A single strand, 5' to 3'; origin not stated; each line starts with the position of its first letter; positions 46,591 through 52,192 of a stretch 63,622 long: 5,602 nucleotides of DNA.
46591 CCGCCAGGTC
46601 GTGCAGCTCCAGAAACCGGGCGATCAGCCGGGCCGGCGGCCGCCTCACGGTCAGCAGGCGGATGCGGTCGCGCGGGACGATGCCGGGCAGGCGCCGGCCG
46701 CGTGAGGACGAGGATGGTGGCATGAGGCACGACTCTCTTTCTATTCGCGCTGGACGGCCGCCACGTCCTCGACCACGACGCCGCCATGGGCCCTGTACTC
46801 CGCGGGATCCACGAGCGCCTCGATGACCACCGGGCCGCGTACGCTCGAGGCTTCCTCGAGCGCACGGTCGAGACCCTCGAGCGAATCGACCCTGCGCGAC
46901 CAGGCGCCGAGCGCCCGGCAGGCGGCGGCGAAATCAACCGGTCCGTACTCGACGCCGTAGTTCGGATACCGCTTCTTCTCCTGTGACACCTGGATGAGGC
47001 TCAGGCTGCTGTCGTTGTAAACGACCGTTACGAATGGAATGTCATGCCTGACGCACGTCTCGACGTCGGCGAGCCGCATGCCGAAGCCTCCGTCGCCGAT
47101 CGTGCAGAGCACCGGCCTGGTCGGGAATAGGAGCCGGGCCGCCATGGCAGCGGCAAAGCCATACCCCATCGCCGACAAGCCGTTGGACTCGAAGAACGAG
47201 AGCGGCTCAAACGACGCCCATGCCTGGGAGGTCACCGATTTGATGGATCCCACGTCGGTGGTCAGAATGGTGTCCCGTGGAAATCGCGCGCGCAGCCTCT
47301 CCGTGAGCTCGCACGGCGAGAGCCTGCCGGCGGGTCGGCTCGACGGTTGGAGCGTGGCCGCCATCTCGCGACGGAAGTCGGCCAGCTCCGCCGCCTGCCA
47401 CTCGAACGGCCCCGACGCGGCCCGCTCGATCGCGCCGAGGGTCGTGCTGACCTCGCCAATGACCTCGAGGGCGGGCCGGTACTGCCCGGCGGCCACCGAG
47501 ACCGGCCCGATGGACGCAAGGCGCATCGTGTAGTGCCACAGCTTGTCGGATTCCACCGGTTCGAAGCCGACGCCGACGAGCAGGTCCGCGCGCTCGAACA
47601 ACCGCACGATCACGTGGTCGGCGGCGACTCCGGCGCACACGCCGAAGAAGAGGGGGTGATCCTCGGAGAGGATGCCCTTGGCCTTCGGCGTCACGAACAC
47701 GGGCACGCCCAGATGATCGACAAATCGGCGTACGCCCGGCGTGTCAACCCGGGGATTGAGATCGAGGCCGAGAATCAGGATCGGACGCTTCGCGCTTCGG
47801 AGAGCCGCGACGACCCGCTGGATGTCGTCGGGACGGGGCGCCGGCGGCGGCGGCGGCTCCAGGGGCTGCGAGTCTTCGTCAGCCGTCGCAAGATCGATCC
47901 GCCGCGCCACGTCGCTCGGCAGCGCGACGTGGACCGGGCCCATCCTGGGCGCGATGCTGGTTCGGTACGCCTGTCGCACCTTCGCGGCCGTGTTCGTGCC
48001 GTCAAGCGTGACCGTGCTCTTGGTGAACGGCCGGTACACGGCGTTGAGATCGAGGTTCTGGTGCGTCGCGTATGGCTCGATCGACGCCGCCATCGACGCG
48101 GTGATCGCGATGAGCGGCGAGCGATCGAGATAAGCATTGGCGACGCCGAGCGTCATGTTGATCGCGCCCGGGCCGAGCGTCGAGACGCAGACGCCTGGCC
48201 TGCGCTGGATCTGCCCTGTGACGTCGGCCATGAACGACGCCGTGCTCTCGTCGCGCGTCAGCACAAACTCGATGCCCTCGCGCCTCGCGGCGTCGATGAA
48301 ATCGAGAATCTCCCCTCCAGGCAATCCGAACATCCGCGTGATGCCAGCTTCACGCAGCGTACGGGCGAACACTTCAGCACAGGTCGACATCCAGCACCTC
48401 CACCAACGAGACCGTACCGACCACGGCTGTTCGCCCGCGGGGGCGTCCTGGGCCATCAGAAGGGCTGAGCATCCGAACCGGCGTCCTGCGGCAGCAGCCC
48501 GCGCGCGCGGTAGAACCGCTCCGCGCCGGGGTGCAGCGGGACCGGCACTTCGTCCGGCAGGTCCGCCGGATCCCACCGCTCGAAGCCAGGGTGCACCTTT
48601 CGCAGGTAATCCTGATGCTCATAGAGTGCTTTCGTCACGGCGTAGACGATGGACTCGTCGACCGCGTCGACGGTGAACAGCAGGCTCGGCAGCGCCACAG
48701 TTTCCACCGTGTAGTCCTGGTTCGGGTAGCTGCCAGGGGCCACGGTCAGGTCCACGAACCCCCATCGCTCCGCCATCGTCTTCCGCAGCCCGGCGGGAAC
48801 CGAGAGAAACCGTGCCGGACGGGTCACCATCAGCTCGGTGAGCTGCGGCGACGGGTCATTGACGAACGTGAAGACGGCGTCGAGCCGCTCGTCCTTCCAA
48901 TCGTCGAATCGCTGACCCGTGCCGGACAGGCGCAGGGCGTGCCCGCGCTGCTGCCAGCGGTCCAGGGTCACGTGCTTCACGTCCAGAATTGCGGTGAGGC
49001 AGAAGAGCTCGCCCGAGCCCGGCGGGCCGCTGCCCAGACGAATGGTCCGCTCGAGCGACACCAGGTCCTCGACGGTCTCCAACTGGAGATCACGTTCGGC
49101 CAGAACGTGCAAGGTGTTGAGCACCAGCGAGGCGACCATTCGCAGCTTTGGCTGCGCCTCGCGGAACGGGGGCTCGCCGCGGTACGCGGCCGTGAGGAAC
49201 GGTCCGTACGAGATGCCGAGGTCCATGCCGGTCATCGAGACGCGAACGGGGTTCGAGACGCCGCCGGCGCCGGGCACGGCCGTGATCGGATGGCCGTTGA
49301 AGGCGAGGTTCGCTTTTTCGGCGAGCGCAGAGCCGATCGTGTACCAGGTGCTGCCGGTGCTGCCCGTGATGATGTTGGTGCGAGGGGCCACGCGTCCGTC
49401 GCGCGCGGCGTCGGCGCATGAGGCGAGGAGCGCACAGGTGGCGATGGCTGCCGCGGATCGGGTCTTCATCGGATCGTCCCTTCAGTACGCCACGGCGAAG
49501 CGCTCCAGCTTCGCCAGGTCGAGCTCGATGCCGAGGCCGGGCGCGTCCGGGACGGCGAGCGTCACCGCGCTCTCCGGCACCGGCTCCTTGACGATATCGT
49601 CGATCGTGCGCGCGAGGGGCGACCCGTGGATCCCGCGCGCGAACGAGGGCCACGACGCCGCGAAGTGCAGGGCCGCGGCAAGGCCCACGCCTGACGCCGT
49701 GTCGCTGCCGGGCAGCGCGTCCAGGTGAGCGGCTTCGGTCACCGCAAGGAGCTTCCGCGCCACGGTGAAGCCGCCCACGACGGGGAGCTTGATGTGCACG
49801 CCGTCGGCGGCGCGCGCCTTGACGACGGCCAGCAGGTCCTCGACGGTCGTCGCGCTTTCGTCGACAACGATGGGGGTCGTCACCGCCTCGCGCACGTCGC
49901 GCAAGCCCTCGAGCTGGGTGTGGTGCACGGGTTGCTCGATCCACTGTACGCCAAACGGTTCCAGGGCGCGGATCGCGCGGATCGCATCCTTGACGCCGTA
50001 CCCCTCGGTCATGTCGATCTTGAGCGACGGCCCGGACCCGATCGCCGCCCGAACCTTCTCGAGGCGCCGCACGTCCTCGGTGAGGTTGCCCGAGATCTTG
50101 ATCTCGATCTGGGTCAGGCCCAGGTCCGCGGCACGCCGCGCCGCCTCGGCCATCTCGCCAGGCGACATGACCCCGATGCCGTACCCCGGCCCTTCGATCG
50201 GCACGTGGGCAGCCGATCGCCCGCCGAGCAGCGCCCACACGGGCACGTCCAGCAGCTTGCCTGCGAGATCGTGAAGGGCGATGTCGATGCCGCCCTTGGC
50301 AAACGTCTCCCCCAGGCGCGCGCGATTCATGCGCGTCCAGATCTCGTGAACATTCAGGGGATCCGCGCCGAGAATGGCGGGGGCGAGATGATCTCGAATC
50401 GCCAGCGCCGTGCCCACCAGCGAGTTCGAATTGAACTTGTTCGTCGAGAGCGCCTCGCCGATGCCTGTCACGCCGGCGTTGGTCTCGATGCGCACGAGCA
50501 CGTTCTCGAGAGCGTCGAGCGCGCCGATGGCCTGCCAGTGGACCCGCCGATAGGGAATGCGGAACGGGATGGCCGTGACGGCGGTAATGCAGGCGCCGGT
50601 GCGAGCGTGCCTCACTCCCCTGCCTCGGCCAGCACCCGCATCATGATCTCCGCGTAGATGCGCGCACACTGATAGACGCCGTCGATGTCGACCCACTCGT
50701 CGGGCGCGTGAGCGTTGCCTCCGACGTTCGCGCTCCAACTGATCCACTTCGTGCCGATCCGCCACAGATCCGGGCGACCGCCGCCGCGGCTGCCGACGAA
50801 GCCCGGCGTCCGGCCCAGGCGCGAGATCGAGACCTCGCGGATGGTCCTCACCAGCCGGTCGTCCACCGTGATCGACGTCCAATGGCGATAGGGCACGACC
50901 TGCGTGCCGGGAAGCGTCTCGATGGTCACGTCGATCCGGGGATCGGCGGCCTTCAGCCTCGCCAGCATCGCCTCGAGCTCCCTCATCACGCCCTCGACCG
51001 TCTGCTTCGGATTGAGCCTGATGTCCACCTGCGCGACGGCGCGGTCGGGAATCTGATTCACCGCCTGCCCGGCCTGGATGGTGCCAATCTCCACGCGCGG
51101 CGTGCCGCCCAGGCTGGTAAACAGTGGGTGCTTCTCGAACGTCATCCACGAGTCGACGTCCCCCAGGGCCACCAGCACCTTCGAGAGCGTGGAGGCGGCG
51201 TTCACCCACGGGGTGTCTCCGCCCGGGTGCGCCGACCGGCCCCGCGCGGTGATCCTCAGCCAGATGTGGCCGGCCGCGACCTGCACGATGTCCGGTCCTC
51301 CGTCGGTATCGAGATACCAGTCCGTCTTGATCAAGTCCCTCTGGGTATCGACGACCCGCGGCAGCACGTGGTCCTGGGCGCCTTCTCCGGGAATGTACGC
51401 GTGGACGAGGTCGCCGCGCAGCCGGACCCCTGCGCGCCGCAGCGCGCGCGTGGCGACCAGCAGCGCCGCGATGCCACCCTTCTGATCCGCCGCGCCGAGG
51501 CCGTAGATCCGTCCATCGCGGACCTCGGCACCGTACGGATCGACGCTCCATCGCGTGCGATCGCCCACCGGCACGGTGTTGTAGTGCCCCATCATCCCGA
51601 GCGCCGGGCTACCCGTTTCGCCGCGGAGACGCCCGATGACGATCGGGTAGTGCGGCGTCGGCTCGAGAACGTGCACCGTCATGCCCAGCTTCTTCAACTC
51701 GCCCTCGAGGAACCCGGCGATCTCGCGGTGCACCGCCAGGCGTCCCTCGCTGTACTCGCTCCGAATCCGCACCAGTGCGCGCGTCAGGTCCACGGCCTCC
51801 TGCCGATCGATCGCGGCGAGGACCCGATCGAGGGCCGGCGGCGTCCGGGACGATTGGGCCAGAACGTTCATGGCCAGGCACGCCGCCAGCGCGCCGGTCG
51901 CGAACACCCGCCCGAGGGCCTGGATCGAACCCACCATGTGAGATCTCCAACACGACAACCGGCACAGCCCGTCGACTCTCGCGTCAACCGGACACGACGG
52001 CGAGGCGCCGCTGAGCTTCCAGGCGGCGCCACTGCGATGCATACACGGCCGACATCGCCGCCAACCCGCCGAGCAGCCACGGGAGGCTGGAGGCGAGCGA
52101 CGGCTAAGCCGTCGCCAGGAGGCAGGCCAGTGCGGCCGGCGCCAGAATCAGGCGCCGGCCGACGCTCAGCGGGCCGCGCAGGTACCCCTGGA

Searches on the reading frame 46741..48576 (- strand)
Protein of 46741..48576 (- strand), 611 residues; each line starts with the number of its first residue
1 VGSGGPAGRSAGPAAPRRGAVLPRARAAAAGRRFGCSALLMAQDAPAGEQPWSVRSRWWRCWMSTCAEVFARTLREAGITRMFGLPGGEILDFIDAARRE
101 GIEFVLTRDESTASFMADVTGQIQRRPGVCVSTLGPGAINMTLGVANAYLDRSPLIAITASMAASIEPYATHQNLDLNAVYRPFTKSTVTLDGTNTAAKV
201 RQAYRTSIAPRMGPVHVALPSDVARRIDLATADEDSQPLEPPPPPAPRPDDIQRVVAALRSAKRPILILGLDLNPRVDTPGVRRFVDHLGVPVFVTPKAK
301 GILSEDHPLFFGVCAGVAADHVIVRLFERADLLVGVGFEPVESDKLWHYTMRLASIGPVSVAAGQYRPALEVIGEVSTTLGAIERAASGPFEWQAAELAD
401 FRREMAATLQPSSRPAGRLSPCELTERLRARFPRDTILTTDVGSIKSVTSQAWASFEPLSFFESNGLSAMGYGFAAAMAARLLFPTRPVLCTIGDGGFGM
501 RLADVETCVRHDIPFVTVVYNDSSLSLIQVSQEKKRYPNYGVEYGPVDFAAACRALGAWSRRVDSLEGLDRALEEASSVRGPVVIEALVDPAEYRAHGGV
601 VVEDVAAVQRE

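Call 50: search_protein_families(library=pfam, proteins=[window:46741-48576:-], max_evalue=0.0001)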
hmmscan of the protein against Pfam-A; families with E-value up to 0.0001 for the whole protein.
window:46741-48576:- (611 aa): 3 families
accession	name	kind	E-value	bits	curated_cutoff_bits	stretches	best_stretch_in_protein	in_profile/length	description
PF02775.26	TPP_enzyme_C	-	2.2e-33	115.6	21.9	1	441-586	1-150/151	Thiamine pyrophosphate enzyme, C-terminal TPP binding domain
PF02776.23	TPP_enzyme_N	-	3.1e-32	111.3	26.8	1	65-177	2-116/119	Thiamine pyrophosphate enzyme, N-terminal TPP binding domain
PF00205.28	TPP_enzyme_M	-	1.9e-18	66.9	30.4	1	252-382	1-136/137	Thiamine pyrophosphate enzyme, central domain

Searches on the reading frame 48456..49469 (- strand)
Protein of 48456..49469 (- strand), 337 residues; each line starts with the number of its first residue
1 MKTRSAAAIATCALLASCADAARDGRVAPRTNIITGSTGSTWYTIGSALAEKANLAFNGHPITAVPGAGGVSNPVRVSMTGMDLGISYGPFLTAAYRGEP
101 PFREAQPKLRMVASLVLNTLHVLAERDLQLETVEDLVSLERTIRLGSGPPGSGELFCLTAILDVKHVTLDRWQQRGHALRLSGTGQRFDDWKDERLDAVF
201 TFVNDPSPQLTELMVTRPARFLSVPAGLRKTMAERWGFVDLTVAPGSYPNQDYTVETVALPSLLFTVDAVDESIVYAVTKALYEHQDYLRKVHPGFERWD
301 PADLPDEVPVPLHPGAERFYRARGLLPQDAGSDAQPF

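Call 50: search_protein_families(library=pfam, proteins=[window:48456-49469:-], max_evalue=0.0001)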
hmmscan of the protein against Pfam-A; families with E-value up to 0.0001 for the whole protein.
window:48456-49469:- (337 aa): 1 family
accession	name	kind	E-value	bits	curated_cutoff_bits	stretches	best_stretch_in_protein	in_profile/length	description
PF16868.10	NMT1_3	-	1.5e-47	163.1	27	1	33-323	1-288/289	NMT1-like family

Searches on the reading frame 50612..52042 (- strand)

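Call 51: search_protein_families(library=pfam, proteins=[window:50612-52042:-], max_evalue=0.0001)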
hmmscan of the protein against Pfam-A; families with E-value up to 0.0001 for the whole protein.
window:50612-52042:- (476 aa): 2 families
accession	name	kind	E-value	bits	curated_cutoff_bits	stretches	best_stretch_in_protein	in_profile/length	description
PF01546.33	Peptidase_M20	-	3.3e-20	73.3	24.6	1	150-468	2-205/206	Peptidase family M20/M25/M40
PF07687.19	M20_dimer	-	1.2e-16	61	21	1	258-365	5-104/107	Peptidase dimerisation domain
